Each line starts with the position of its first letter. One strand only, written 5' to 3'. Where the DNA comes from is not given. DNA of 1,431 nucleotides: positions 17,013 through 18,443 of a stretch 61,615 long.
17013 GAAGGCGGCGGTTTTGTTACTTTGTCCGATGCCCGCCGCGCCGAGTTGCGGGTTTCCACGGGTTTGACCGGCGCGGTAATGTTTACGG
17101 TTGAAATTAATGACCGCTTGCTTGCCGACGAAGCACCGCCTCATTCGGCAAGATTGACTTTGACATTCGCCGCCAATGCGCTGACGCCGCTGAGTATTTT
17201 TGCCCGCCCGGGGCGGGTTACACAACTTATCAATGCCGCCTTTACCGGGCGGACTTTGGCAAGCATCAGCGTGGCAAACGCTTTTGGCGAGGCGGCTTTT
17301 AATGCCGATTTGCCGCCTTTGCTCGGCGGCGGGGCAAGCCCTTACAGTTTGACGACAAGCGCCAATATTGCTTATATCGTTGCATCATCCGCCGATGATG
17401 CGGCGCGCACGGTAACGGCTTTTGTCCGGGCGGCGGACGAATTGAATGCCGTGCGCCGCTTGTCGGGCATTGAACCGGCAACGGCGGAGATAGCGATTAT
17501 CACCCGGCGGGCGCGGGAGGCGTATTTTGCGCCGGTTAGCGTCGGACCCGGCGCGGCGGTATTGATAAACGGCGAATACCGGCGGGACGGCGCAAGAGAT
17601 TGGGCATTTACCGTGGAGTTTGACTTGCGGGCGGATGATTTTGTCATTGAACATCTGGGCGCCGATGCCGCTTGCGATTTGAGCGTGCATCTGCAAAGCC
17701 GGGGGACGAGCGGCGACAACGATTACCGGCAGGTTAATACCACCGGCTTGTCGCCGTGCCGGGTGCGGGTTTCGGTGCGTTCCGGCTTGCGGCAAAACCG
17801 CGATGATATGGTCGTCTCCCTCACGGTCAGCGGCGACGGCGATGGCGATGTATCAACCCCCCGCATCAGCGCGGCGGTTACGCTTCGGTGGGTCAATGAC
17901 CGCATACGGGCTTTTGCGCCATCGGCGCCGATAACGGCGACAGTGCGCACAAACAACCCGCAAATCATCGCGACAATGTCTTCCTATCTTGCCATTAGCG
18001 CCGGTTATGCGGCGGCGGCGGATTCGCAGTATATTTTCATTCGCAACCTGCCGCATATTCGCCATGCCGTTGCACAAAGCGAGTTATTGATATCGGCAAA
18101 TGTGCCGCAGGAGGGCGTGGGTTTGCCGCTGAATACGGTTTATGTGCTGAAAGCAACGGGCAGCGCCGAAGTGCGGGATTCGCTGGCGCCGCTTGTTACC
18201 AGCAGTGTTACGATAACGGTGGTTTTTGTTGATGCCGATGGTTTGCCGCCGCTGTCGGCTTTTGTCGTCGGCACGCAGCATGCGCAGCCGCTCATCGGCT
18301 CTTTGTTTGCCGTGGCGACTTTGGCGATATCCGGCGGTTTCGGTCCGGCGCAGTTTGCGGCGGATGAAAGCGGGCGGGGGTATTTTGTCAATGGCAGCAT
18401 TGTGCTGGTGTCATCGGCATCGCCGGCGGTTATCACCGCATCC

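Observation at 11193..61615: One uninterrupted >50.4-kb ORF (>16,807 codons) occupies 82% of the window and is absent from the ORF track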

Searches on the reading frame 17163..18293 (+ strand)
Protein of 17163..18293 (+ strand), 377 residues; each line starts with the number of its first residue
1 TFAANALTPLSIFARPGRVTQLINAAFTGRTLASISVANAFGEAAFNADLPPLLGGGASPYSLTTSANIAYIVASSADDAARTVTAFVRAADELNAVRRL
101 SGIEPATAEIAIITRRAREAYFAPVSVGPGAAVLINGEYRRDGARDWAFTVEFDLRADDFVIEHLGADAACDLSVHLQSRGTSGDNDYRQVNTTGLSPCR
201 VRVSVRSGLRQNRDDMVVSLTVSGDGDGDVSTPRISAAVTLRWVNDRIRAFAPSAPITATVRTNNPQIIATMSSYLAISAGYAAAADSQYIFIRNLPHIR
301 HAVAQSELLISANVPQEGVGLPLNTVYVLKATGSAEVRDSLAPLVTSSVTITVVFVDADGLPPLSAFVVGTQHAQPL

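Call 36: search_protein_families(library=pfam, proteins=[window:17163-18293:+], max_evalue=0.1)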
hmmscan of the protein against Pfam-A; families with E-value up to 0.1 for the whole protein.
window:17163-18293:+ (377 aa): 0 families
